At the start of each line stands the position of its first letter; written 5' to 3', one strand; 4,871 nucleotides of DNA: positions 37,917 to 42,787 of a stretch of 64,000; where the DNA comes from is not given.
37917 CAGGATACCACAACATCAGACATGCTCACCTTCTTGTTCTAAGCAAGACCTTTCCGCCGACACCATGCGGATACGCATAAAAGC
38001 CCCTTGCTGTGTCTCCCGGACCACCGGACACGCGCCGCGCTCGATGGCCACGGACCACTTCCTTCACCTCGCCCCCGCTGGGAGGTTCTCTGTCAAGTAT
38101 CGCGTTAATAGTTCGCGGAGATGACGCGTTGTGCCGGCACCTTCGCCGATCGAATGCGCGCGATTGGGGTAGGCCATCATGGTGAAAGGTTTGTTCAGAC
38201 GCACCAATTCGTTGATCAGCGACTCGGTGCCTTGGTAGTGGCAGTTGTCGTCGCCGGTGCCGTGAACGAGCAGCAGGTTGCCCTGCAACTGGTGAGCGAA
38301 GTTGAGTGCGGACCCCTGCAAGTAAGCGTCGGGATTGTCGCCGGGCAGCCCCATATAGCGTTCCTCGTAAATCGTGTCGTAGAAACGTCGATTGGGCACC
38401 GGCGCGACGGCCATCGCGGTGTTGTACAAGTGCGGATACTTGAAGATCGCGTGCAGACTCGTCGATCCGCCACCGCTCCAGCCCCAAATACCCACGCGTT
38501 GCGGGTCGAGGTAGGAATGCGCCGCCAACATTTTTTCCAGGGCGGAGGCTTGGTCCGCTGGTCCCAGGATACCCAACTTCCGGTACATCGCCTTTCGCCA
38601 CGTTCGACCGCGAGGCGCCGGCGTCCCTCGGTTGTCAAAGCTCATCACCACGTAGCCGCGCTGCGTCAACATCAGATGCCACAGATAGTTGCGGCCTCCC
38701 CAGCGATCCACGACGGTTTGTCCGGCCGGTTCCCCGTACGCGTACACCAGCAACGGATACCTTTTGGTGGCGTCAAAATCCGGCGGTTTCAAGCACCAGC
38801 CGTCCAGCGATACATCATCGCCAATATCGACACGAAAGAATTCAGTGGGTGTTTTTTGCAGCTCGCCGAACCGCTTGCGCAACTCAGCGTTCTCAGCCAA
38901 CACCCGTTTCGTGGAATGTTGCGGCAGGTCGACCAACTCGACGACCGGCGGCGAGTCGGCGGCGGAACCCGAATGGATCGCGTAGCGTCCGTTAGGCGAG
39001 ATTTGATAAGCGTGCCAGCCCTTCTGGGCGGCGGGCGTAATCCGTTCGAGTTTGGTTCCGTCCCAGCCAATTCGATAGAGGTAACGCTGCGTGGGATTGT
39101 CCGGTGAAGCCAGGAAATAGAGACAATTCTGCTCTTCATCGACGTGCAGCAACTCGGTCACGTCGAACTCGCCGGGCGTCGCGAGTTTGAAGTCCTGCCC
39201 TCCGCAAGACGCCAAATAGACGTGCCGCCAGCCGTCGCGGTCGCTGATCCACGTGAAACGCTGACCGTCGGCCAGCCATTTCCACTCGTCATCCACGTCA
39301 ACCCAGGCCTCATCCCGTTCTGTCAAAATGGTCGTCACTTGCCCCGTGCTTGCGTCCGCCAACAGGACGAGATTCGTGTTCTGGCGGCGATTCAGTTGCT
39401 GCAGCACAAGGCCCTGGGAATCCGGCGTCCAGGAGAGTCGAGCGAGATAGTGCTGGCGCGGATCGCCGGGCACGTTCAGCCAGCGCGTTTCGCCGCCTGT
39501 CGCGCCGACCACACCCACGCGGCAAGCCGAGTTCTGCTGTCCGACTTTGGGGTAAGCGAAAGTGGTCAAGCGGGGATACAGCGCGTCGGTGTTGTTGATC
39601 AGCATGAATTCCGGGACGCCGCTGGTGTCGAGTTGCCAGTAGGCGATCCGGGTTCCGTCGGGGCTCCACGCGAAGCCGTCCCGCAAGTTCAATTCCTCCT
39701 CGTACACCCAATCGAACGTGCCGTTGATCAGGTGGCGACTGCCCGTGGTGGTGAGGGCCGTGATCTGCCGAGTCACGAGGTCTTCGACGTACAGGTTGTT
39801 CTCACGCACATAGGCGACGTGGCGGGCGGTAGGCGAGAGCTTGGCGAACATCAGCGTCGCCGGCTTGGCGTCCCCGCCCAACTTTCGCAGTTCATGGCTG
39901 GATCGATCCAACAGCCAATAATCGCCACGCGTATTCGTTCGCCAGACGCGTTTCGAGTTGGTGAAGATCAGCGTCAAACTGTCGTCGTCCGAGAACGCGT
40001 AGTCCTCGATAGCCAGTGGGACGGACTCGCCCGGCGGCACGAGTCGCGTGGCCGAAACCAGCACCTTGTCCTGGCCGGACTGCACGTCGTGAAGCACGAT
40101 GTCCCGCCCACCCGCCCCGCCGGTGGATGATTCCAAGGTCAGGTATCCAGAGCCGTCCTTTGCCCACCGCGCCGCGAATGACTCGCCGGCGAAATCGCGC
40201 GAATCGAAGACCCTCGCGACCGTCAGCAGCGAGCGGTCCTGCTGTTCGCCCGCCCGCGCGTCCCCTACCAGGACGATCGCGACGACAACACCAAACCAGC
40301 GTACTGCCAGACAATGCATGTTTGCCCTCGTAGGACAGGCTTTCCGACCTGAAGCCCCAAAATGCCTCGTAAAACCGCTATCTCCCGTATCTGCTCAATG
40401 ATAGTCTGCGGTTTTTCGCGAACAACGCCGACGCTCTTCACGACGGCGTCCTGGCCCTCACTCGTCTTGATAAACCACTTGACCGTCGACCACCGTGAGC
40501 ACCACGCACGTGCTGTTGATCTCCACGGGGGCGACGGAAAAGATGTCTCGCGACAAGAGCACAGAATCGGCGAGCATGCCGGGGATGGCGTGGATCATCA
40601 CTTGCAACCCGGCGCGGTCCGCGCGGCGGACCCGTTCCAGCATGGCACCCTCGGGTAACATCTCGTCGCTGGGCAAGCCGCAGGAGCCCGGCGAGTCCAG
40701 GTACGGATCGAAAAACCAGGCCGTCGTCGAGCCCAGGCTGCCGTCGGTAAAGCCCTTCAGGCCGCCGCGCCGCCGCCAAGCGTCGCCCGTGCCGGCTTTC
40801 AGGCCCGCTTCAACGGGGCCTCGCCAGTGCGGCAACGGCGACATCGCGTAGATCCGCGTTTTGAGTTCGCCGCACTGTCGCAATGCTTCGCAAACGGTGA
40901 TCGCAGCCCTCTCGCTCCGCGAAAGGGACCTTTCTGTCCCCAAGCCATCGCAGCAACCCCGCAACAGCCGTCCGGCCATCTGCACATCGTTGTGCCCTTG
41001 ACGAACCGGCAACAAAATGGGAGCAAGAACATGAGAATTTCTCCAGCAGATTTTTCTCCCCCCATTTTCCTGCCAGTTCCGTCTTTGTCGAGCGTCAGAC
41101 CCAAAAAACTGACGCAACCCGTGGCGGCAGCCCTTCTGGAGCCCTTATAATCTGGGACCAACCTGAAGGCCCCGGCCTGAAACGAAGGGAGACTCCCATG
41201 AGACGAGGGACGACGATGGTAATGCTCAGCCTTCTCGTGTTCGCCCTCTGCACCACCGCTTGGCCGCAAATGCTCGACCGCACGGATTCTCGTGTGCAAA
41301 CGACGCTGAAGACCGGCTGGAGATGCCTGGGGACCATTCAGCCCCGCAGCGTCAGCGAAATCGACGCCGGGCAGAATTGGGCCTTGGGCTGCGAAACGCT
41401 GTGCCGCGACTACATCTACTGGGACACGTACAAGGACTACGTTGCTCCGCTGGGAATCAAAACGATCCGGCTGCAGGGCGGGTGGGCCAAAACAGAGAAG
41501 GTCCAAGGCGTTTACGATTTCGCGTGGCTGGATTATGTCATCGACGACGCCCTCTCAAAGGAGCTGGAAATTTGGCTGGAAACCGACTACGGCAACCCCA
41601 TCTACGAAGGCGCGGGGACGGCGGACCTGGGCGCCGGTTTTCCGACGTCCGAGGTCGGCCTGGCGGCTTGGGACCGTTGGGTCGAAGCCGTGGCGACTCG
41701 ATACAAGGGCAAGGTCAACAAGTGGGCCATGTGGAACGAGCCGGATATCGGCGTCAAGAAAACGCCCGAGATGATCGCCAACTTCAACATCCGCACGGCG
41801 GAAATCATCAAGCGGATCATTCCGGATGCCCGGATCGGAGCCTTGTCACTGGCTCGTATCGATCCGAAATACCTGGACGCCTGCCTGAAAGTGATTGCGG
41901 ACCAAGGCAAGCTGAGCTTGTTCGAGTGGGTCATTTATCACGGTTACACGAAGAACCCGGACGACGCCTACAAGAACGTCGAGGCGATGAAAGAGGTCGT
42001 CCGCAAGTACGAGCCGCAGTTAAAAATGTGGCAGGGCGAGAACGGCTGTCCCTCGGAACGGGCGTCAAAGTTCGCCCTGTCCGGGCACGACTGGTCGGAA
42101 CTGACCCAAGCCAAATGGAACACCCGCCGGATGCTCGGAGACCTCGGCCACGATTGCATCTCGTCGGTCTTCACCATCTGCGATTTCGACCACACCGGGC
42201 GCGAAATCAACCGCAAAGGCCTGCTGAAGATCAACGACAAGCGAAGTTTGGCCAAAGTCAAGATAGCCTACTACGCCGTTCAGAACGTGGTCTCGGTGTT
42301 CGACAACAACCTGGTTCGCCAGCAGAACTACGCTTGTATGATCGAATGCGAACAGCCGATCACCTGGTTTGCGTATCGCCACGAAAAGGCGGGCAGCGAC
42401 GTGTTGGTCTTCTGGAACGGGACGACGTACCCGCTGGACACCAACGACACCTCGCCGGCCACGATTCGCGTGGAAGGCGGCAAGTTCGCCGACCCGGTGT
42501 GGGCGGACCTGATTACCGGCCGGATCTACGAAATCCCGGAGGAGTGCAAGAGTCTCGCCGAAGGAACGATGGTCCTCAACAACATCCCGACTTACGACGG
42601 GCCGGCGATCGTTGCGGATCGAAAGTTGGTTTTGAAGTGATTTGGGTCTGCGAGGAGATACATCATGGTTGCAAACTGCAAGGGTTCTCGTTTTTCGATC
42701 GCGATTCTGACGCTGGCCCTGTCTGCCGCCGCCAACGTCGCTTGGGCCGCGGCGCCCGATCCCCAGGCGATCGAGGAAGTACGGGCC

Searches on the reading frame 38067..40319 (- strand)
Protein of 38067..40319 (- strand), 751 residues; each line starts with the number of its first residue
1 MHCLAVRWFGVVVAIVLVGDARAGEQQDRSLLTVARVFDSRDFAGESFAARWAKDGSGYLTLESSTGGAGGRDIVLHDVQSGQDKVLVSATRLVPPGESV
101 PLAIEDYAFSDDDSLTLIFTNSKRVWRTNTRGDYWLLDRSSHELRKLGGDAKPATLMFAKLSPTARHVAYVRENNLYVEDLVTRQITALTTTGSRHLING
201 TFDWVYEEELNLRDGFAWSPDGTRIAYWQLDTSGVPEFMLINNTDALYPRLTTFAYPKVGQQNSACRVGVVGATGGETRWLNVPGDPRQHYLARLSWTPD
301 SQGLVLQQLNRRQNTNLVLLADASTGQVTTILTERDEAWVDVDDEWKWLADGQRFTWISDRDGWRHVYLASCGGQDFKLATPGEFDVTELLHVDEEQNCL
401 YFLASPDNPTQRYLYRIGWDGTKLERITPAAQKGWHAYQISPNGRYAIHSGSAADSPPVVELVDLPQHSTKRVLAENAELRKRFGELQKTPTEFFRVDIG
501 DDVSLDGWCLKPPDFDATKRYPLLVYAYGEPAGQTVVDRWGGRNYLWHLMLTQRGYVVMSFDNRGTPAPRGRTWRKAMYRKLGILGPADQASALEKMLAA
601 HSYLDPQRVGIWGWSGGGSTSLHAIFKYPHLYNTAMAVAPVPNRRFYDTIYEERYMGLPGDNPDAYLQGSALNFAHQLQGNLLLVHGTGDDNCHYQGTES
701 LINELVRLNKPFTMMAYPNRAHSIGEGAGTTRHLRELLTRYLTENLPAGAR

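Call 23: search_protein_families(library=pfam, proteins=[window:38067-40319:-], max_evalue=0.001)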
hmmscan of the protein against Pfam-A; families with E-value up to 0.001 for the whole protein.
window:38067-40319:- (751 aa): 4 families
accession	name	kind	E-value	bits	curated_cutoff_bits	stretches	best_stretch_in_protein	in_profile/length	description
PF00930.27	DPPIV_N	-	2.1e-96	323.2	22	1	111-458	2-354/354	Dipeptidyl peptidase IV (DPP IV) N-terminal region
PF00326.27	Peptidase_S9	-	1.1e-40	139.8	22.6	1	550-745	9-209/213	Prolyl oligopeptidase family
PF00756.26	Esterase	-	9.3e-05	22.8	22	1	594-691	102-195/251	Putative esterase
PF12146.15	Hydrolase_4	-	9.4e-05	22.3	27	0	551-641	27-110/239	Serine aminopeptidase, S33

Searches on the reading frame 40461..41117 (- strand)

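Call 23: search_protein_families(library=pfam, proteins=[window:40461-41117:-], max_evalue=0.001)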
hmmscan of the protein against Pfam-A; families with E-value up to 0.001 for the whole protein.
window:40461-41117:- (219 aa): 1 family
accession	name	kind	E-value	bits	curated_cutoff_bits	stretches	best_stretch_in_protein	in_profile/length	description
PF07969.17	Amidohydro_3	-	2.8e-15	57.2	29.7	2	103-178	216-283/472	Amidohydrolase family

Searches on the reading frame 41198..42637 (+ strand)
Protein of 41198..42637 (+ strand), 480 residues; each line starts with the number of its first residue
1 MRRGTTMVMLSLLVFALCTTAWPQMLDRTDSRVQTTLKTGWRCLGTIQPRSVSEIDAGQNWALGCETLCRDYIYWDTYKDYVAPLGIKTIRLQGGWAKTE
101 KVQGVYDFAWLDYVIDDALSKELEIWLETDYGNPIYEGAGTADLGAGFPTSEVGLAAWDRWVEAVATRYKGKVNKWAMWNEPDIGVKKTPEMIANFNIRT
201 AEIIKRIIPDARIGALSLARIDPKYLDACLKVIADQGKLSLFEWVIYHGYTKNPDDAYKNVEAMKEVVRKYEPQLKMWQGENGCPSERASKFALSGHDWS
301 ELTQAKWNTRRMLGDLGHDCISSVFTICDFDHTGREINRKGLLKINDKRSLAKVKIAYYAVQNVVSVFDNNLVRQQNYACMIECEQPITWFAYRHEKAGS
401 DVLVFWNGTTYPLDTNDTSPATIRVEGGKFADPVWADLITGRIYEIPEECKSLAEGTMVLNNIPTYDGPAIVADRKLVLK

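Call 23: search_protein_families(library=pfam, proteins=[window:41198-42637:+], max_evalue=0.001)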
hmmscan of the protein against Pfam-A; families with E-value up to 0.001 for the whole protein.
window:41198-42637:+ (480 aa): 1 family
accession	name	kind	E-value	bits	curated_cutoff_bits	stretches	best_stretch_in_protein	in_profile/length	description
PF02449.21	Glyco_hydro_42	-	5e-05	23.3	21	1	85-129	22-67/376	Beta-galactosidase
